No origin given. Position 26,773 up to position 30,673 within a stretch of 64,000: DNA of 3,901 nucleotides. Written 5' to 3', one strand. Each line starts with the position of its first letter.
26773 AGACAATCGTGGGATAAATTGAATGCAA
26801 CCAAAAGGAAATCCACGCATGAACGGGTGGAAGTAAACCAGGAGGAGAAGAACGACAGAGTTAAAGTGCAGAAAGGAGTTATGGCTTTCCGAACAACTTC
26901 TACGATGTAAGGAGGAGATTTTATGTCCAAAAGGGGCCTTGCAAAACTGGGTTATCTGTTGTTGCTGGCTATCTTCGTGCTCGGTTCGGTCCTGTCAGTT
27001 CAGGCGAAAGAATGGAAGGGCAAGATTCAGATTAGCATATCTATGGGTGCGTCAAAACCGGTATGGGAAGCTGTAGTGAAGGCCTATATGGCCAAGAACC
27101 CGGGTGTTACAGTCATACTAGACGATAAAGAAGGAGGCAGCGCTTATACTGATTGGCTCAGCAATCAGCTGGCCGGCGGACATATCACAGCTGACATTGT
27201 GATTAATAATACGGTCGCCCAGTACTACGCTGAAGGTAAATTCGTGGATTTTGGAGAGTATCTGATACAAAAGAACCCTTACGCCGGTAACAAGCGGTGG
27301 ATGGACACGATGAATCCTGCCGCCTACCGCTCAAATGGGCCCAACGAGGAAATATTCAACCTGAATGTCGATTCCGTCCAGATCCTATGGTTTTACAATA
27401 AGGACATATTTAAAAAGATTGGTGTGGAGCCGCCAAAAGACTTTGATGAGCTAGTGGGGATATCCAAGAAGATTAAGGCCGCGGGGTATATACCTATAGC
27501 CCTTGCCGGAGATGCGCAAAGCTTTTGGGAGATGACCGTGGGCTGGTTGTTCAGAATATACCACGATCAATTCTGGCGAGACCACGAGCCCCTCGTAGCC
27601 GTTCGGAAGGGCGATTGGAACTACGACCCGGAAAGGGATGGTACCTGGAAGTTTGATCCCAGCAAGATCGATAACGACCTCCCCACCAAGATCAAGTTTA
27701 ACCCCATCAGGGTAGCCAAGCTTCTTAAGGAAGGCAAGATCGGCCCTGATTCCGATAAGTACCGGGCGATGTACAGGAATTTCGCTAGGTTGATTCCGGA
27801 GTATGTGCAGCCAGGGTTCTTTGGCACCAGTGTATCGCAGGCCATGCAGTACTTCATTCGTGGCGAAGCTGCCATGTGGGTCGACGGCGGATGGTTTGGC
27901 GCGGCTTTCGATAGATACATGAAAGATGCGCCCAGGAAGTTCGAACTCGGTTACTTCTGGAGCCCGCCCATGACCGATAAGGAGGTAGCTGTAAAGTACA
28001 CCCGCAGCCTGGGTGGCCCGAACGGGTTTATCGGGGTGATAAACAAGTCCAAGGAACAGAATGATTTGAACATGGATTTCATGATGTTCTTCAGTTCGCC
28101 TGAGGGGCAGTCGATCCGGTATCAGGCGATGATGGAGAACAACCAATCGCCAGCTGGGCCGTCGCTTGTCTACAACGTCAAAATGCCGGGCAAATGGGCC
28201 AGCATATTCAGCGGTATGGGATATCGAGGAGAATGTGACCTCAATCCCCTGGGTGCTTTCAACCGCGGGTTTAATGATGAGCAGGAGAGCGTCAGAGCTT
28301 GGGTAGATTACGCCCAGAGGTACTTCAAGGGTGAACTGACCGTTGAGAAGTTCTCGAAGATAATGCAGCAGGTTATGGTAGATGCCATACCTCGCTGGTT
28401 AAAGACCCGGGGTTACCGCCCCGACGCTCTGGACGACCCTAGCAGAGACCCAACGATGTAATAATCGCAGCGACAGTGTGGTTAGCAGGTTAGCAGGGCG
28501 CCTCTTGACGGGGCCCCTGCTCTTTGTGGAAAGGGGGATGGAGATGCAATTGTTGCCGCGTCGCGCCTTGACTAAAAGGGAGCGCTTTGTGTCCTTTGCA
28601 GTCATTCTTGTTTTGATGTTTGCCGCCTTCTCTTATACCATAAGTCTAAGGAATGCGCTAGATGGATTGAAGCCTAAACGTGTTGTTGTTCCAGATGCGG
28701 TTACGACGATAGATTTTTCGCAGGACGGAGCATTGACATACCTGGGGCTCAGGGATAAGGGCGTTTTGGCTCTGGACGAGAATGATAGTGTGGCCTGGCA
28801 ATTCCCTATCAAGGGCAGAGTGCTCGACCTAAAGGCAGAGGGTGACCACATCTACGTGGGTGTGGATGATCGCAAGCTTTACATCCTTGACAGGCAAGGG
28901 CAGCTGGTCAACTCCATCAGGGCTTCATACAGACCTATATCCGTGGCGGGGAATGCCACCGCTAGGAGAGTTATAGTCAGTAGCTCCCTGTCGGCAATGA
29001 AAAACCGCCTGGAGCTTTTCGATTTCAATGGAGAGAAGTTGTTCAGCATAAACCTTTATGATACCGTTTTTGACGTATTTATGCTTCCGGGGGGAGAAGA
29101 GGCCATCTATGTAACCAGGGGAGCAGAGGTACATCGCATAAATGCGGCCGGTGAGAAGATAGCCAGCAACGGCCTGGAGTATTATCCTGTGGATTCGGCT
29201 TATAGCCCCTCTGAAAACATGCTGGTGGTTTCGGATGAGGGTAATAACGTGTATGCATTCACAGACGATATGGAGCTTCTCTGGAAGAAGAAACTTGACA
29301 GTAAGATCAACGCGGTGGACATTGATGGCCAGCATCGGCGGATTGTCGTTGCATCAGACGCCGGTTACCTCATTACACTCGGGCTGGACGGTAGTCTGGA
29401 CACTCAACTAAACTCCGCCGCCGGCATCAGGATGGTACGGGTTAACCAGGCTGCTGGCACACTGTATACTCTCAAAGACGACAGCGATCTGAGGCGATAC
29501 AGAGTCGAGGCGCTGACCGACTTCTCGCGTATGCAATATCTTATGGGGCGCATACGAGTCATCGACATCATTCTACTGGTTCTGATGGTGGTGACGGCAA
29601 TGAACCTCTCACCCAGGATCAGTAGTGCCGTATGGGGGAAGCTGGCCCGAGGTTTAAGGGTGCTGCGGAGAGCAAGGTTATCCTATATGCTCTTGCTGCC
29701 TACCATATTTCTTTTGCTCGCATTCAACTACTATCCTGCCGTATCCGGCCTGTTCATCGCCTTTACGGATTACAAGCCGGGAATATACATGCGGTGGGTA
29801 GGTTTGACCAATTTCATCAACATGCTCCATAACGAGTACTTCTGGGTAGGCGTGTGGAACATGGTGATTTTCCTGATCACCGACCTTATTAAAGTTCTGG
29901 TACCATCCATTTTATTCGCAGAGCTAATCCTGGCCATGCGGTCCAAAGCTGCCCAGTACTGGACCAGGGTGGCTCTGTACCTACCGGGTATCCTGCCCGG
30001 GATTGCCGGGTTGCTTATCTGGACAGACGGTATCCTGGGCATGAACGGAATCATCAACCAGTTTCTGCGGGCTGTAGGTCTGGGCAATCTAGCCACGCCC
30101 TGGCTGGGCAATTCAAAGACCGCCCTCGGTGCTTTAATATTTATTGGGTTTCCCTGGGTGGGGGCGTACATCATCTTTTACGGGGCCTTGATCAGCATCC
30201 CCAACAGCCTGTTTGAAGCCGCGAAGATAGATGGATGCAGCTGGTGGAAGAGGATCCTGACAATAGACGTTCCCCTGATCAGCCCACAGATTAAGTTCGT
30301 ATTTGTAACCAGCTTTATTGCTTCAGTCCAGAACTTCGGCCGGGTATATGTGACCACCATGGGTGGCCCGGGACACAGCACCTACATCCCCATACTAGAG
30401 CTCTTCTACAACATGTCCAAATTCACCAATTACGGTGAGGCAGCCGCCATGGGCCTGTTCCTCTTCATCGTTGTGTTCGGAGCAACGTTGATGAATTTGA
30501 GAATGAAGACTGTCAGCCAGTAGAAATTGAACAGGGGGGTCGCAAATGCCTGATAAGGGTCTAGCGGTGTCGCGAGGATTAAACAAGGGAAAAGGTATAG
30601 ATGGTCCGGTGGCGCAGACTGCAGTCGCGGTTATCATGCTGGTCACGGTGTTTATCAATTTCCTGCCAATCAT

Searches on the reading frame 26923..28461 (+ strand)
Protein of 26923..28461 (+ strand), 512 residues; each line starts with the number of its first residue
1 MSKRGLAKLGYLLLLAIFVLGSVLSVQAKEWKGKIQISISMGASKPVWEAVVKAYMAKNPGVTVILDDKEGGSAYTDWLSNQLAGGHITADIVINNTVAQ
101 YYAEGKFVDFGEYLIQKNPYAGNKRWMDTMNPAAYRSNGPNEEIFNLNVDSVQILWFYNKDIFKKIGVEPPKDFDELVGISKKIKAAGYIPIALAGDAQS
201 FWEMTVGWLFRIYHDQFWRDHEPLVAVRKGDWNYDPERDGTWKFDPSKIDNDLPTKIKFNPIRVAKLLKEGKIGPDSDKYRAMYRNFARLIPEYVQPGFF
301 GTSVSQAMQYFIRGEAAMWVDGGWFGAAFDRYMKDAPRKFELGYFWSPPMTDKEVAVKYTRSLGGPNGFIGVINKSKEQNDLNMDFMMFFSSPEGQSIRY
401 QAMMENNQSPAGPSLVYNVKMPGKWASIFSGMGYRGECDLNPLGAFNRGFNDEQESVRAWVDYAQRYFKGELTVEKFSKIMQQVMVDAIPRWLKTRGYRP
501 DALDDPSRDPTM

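Call 3: search_protein_families(library=pfam, proteins=[window:26923-28461:+], max_evalue=0.01)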
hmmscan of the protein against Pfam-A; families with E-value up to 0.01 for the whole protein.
window:26923-28461:+ (512 aa): 2 families
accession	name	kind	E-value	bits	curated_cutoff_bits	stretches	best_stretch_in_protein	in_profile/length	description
PF01547.30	SBP_bac_1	-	8.8e-23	82.2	26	2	47-202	9-165/307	Bacterial extracellular solute-binding protein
PF13416.11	SBP_bac_8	-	5.4e-17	62.9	27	1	50-402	1-255/279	Bacterial extracellular solute-binding protein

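Call 95: search_solved_structures(query=window:26923-28461:+, max_evalue=0.01)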
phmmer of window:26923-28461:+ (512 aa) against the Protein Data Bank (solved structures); distinct sequences matched with E-value up to 0.01: 35.
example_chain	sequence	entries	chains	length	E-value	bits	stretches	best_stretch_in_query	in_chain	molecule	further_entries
7ehp_A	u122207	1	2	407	3.9e-09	39.2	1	156-197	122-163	chitin oligosaccahride binding protein NagB1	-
7eho_A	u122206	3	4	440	8.3e-07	31.5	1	293-488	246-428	Chitin oligosaccharide binding protein NagB2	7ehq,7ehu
7nbz_A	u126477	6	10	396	1e-05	28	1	35-224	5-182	Sulfoquinovosyl binding protein | Sulfoquinovosyl glycerol-binding protein SmoF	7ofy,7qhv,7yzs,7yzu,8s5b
5dvf_A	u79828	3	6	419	3.3e-05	26.3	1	145-197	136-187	Binding protein component of ABC sugar transporter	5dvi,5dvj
5xpj_A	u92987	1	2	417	3.4e-05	26.2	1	145-198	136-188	Binding protein component of ABC sugar transporter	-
4g68_B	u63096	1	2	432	7.9e-05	25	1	51-196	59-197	ABC transporter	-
4g68_A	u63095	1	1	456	8.2e-05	25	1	51-196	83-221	ABC transporter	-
3quf_A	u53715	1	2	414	8.8e-05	24.9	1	48-189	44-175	Extracellular solute-binding protein, family 1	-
6h0h_A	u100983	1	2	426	9.6e-05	24.7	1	57-208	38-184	Probable solute binding protein of ABC transporter system for sugars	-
6q5g_A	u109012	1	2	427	9.6e-05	24.7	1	57-208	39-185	Sugar ABC transporter substrate-binding protein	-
2heu_A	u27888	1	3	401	0.00018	23.8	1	124-197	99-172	Sugar ABC transporter, sugar-binding protein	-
2hq0_A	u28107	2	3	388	0.00019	23.8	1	124-197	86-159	Sugar ABC transporter, sugar-binding protein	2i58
2hfb_A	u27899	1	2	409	0.0002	23.7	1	124-197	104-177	Sugar ABC transporter, sugar-binding protein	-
6pql_A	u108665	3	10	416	0.00022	23.6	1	124-197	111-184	ABC transporter sugar-binding protein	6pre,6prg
8xba_A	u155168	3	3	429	0.00026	23.3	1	153-210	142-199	XylA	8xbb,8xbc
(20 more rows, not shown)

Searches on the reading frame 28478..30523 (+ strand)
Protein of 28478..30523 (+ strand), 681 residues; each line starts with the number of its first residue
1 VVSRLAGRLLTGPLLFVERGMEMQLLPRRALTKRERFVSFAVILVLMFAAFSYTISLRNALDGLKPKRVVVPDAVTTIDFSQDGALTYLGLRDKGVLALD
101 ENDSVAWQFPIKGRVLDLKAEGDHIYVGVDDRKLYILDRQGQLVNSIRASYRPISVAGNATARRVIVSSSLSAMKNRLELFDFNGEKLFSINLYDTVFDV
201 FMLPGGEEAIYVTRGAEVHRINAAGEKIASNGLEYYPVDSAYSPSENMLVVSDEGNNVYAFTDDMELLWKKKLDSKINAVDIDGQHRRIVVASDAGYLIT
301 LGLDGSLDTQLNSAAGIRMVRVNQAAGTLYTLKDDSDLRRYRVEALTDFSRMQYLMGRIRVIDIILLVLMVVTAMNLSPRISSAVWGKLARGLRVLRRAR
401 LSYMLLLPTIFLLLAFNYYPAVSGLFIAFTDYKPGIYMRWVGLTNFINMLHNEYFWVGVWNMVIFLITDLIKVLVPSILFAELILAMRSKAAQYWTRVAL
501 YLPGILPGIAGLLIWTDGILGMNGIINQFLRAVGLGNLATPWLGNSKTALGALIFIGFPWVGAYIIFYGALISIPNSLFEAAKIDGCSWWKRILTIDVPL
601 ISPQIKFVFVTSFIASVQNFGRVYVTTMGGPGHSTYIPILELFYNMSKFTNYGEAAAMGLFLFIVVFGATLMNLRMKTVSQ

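Call 3: search_protein_families(library=pfam, proteins=[window:28478-30523:+], max_evalue=0.01)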
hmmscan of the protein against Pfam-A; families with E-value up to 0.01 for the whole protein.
window:28478-30523:+ (681 aa): 4 families
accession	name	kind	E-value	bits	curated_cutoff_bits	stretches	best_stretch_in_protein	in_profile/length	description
PF00528.27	BPD_transp_1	-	1.3e-08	35.2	26.4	1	487-671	11-177/184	Binding-protein-dependent transport system inner membrane component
PF13570.13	Beta-prop_ACSF4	-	2.6e-07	30.8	133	1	67-302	43-288/329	Beta-alanine-activating enzyme, beta-propeller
PF13360.13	PQQ_2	-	6.4e-06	26.4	27.6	0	217-297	4-85/233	Outer membrane protein assembly factor BamB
PF23414.1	Beta-prop_EML_2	-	0.00064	19.6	90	0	241-343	5-110/266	Echinoderm microtubule-associated protein second beta-propeller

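Call 96: search_solved_structures(query=window:28478-30523:+, max_evalue=0.01)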
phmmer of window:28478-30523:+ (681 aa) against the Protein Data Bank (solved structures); distinct sequences matched with E-value up to 0.01: 22.
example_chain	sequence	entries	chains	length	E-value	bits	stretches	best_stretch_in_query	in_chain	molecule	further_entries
8prj_A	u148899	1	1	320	2e-16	63.1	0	80-143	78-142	v31Bagel8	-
4tqu_M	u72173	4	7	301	2.2e-13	53.1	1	395-671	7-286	AlgM1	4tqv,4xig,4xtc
6tji_A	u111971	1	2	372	2.2e-12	49.7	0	250-339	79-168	Cake10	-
3fh6_F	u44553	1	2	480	2.6e-12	49.5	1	450-676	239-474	Maltose transport system permease protein malF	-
2r6g_F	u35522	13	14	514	6.6e-12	48.2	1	450-676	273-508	Maltose transport system permease protein malF | Maltose transporter subunit; membrane component of ABC superfamily | Maltose/maltodextrin transport system perm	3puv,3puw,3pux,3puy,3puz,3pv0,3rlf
9nxc_H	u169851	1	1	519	6.8e-12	48.1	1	450-676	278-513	Maltose/maltodextrin transport system permease protein MalF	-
6tjh_A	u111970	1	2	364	9.5e-12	47.7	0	249-339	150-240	Cake9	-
7cad_A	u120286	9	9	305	3.9e-11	45.6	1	399-666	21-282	ABC sugar transporter, permease component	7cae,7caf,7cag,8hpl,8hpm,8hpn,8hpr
8ja7_A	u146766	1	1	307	5e-11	45.3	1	379-666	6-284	Trehalose transport system permease protein SugA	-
6tjg_A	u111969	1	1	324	2.7e-10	42.8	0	249-338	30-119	Cake8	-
8prs_A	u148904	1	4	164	3.1e-08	36.1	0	80-143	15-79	nvBagel4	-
6tjf_A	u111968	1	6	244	3e-07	32.8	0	249-339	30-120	Cake6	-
8pra_A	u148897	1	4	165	3.5e-07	32.6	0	80-143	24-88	Cell surface protein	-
6tje_A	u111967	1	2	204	6.7e-06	28.3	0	249-338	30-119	Cake5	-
3hxj_A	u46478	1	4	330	0.00025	23.1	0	240-317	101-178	Pyrrolo-quinoline quinone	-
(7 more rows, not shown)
